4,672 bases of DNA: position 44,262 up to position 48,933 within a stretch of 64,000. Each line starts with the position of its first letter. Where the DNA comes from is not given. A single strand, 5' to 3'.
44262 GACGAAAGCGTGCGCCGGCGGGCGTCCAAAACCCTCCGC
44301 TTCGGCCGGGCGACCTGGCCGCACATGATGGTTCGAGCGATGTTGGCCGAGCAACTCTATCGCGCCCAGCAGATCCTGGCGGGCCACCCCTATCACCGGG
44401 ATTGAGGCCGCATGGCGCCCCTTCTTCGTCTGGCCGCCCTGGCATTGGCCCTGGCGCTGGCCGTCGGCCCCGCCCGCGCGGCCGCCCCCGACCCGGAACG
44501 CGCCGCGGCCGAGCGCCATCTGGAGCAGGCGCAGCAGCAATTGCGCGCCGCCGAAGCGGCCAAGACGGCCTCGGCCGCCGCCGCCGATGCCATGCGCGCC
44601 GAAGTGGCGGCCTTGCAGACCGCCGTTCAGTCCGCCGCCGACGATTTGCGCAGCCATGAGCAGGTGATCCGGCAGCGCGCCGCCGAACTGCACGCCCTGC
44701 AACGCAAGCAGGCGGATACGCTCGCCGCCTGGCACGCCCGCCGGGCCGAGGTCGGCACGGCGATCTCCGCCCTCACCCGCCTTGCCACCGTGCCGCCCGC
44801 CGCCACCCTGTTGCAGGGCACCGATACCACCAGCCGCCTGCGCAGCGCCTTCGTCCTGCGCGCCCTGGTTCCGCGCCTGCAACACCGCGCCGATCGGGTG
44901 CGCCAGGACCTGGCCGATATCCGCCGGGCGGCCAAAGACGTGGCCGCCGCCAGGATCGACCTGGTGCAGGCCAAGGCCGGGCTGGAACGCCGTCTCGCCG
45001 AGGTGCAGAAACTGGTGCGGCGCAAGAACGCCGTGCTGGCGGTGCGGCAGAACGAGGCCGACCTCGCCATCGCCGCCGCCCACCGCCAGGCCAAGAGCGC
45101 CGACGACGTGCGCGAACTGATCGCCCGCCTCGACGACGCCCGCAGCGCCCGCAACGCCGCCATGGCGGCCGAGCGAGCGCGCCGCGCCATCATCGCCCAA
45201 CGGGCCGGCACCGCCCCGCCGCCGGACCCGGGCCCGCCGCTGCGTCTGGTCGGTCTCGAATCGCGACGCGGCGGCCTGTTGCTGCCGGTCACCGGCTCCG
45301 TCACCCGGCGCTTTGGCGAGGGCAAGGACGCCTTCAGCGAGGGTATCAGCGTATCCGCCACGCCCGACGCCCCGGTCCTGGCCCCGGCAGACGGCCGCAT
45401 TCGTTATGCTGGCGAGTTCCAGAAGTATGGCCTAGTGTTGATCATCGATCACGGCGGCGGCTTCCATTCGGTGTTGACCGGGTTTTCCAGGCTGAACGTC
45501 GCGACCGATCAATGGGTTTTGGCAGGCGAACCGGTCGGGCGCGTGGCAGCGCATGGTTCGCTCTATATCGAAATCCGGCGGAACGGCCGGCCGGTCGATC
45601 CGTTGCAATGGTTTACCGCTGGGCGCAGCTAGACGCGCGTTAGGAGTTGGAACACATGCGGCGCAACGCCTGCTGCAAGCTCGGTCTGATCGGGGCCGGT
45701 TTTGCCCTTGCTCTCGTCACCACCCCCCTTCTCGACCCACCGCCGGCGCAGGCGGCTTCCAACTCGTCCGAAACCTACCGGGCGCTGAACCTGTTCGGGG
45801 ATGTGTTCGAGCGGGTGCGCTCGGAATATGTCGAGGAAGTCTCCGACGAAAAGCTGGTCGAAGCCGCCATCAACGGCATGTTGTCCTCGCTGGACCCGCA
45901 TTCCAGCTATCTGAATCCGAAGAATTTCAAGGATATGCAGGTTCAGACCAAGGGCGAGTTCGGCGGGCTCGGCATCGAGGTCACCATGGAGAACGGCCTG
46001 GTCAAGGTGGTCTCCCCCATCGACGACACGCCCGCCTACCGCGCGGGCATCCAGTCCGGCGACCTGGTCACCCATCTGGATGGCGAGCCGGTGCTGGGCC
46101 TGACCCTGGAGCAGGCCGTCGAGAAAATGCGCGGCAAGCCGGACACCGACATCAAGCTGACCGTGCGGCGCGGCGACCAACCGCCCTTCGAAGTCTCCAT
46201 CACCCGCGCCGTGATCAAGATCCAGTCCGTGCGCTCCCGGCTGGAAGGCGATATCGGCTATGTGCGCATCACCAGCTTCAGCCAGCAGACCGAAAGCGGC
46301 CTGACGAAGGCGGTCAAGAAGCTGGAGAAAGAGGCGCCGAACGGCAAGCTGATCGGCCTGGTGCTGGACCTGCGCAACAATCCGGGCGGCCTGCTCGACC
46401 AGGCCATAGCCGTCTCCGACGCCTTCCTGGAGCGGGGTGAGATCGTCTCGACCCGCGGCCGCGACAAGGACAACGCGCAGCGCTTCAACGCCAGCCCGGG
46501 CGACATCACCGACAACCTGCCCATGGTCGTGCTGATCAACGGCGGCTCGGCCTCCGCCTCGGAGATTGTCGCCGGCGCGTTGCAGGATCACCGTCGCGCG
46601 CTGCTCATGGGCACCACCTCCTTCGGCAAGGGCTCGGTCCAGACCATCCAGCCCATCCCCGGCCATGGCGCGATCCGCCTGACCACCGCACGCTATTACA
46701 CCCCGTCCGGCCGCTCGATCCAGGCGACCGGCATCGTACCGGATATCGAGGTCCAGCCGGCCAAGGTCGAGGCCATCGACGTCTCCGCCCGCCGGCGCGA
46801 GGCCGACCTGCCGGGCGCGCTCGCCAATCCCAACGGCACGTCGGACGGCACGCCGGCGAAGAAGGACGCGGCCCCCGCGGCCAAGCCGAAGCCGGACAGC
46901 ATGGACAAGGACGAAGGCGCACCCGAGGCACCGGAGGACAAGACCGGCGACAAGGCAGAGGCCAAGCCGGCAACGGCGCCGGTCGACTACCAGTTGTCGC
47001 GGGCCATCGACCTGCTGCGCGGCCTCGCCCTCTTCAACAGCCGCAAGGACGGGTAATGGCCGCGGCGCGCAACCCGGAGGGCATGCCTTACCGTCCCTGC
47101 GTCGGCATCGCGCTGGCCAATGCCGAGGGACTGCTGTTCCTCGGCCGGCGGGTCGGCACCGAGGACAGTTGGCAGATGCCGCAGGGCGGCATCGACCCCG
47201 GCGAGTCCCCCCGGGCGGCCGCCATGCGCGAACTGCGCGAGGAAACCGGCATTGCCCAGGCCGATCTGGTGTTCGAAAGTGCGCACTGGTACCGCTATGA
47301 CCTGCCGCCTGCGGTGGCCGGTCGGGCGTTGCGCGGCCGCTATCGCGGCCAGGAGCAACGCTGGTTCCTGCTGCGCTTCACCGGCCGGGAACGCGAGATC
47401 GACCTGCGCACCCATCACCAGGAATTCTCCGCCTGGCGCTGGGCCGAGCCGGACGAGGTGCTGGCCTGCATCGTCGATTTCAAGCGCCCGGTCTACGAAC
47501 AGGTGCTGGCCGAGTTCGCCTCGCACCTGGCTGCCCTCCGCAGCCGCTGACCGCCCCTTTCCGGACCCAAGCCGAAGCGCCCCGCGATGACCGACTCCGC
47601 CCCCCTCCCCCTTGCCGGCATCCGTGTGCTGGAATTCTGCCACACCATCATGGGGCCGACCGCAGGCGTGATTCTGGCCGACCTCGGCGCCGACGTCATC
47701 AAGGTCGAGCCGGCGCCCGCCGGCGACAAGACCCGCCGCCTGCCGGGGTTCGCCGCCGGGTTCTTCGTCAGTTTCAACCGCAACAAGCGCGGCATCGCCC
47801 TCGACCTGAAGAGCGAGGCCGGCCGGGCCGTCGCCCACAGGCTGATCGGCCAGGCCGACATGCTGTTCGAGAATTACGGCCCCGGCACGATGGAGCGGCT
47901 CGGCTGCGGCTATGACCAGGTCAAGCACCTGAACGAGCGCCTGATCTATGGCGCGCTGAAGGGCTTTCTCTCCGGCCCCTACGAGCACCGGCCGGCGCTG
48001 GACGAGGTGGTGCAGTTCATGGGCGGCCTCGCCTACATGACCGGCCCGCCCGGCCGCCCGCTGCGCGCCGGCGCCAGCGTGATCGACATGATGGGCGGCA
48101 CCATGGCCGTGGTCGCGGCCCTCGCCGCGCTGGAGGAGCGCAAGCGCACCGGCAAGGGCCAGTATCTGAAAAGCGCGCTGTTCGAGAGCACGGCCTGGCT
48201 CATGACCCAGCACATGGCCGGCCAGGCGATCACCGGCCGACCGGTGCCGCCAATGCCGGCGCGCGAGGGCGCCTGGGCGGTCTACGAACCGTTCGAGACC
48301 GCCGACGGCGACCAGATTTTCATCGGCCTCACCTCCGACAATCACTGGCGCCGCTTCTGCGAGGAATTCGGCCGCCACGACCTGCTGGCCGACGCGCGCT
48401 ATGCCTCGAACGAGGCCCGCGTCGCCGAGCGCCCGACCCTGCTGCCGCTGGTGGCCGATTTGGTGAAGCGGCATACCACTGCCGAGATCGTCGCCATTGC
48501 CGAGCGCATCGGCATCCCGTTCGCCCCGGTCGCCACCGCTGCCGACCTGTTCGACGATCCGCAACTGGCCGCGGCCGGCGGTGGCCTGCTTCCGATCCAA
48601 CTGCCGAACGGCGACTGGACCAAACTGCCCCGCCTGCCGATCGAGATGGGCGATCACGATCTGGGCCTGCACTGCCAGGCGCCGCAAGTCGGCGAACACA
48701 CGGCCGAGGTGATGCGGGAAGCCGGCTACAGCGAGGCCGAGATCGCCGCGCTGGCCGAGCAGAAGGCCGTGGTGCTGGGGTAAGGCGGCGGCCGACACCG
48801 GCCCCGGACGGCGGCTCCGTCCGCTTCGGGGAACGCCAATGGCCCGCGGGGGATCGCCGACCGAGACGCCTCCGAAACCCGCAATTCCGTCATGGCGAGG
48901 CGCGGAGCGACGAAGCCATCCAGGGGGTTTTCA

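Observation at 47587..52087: Bacterial cyclooxygenase/alpha-dioxygenase-like heme oxygenase sandwiched between two paralogous CaiB-type CoA-transferases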

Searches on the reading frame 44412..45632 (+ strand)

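Call 8: search_protein_families(library=pfam, proteins=[window:44412-45632:+], max_evalue=0.001)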
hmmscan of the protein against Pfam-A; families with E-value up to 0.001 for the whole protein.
window:44412-45632:+ (406 aa): 1 family
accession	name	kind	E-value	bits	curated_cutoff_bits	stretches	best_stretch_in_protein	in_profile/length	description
PF01551.29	Peptidase_M23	-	8.1e-19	68.1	28.7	1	308-397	2-96/96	Peptidase family M23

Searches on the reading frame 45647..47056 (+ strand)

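Call 8: search_protein_families(library=pfam, proteins=[window:45647-47056:+], max_evalue=0.001)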
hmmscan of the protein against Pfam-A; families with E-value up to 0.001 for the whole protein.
window:45647-47056:+ (469 aa): 5 families
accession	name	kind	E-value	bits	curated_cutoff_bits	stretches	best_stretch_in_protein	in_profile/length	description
PF03572.23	Peptidase_S41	-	1.6e-58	197.3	24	1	202-369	1-165/165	Peptidase family S41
PF13180.12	PDZ_2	-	4.7e-12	46.4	27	1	106-178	1-72/80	PDZ domain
PF17820.7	PDZ_6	-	5.1e-12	45.8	27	1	121-175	2-54/54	PDZ domain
PF22694.1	CtpB_N-like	-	1.3e-10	42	27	1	37-90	28-82/85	Activating protease CtpB N-terminal domain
PF00595.29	PDZ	-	3.2e-08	34.3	23.2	1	104-173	8-80/81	PDZ domain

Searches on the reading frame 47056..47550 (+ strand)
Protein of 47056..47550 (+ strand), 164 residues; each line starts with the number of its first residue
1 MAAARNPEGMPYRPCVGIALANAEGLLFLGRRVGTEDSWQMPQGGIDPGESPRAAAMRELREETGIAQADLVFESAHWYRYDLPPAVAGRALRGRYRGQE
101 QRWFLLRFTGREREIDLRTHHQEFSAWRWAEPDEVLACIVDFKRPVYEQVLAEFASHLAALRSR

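Call 8: search_protein_families(library=pfam, proteins=[window:47056-47550:+], max_evalue=0.001)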
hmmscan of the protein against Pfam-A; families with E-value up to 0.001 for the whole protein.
window:47056-47550:+ (164 aa): 1 family
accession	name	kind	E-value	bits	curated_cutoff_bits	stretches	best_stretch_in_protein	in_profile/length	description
PF00293.34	NUDIX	-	5.2e-23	82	21.1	1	12-149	2-133/134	NUDIX domain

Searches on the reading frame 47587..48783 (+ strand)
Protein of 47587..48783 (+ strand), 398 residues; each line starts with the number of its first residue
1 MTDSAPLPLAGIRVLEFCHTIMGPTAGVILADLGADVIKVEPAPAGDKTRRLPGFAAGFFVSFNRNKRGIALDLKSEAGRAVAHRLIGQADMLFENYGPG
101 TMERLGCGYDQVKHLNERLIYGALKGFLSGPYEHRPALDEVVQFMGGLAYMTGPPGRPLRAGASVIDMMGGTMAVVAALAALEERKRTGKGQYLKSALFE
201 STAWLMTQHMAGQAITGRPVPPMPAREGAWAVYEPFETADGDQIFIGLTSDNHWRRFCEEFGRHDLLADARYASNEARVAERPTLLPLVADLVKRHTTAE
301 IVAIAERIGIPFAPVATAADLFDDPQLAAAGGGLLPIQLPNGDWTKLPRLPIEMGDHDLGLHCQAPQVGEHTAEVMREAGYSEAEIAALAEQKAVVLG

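Call 4: search_protein_families(library=pfam, proteins=[window:47587-48783:+], max_evalue=0.01)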
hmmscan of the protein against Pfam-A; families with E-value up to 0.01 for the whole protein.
window:47587-48783:+ (398 aa): 1 family
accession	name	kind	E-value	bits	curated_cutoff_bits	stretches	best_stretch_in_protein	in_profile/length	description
PF02515.22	CoA_transf_3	-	2.3e-111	372.9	23.3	1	9-372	1-366/366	CoA-transferase family III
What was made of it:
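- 47587..48783 (+): CaiB1: family-III (CaiB/BaiF) CoA-transferase, 398 aa. It lies 36 bp downstream of the NUDIX gene, at the end of the conserved housekeeping cluster. PF02515 matched full length, E 2e-111 (call 4).
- On Family-III CoA-transferase (CaiB/BaiF, PF02515): flanking genes: Profile positions 1-366 of 366 are matched in both, E 2e-111 and 3e-124 (call 4).
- Checked: CaiB1 is 47587-48783 (+), 398 aa. CaiB2 is 50897-52087 (+), 396 aa. Both give full-length PF02515 hits (E 2e-111 and 3e-124, call 4).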

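Call 5: search_protein_families(library=ncbifam, proteins=[window:47587-48783:+], max_evalue=0.01)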
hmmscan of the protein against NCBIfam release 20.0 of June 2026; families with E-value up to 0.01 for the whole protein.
window:47587-48783:+ (398 aa): 7 families
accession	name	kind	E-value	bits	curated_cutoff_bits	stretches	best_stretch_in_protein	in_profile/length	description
NF052585.1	SucGlutTfsCaiB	equivalog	8.4e-76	255.1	750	1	4-380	3-389/394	succinate--glutarate CoA-transferase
NF003809.0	PRK05398.1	subfamily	3.1e-70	236.8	442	2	8-202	4-204/416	formyl-CoA transferase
TIGR03253.1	oxalate_frc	equivalog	1e-66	225.4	504.2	2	8-201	3-202/416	formyl-CoA transferase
NF041294.1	Scnl_mescCoAtase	equivalog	6.2e-63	213.2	700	1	9-376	4-380/381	succinyl-CoA:mesaconate CoA-transferase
NF008511.0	PRK11430.1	equivalog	1.4e-52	179.1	522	1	7-329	8-334/381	CoA:oxalate CoA-transferase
NF002914.1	PRK03525.1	equivalog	2.1e-29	102.7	413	1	8-393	9-395/400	L-carnitine CoA-transferase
TIGR04253.1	mesacon_CoA_iso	equivalog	3.7e-25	88.7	725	1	9-395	3-400/403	2-methylfumaryl-CoA isomerase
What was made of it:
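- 47587..48783 (+): No NCBIfam equivalog cut-off is reached: the best is succinate-glutarate CoA-transferase at 255 bits against 750 (call 5).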

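Call 52: search_solved_structures(query=window:47587-48783:+, max_evalue=1e-20)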
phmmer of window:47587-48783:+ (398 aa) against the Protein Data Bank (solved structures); distinct sequences matched with E-value up to 1e-20: 35.
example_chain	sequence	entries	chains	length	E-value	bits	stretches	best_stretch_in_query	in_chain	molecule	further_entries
4ed9_A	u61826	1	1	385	2.4e-62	214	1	7-378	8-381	CAIB/BAIF family protein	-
10uh_A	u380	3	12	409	2.9e-53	184.2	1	6-329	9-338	Formyl-coenzyme a transferase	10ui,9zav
9br6_A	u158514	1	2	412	1e-51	179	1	8-386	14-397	Succinate--hydroxymethylglutarate CoA-transferase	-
9br7_A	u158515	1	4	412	1.8e-51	178.3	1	8-386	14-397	Succinate--hydroxymethylglutarate CoA-transferase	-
1pqy_A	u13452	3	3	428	1e-49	172.5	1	6-199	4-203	Hypothetical protein yfdW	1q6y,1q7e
1pt5_A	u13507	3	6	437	2.6e-49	171.2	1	7-199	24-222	Hypothetical protein yfdW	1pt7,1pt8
4hl6_A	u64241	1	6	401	3e-48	167.6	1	6-330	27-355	Uncharacterized protein YfdE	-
2vjo_A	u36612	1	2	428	8.3e-46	159.6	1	8-202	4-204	FORMYL-COENZYME A TRANSFERASE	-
1p5h_A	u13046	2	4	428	1.1e-45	159.1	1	8-202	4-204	Formyl-coenzyme A transferase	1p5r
2vjp_A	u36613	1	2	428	1.3e-45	159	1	8-202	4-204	FORMYL-COENZYME A TRANSFERASE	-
2vjq_A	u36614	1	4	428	1.4e-45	158.9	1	8-202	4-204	FORMYL-COENZYME A TRANSFERASE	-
2vjn_A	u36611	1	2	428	1.4e-45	158.9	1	8-202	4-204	FORMYL-COENZYME A TRANSFERASE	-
2vjk_A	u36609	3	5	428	1.6e-45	158.7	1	8-202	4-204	FORMYL-COENZYME A TRANSFERASE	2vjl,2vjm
1t4c_A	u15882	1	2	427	1.8e-45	158.5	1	8-202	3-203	Formyl-CoA:oxalate CoA-transferase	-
1vgr_A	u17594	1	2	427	6.4e-45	156.7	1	8-202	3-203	Formyl-coenzyme A transferase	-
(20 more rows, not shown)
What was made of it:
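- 47587..48783 (+): The closest solved relatives act on short (di)carboxylates: formyl-CoA transferase, the succinate-hydroxymethylglutarate enzyme and YfdE (call 52).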
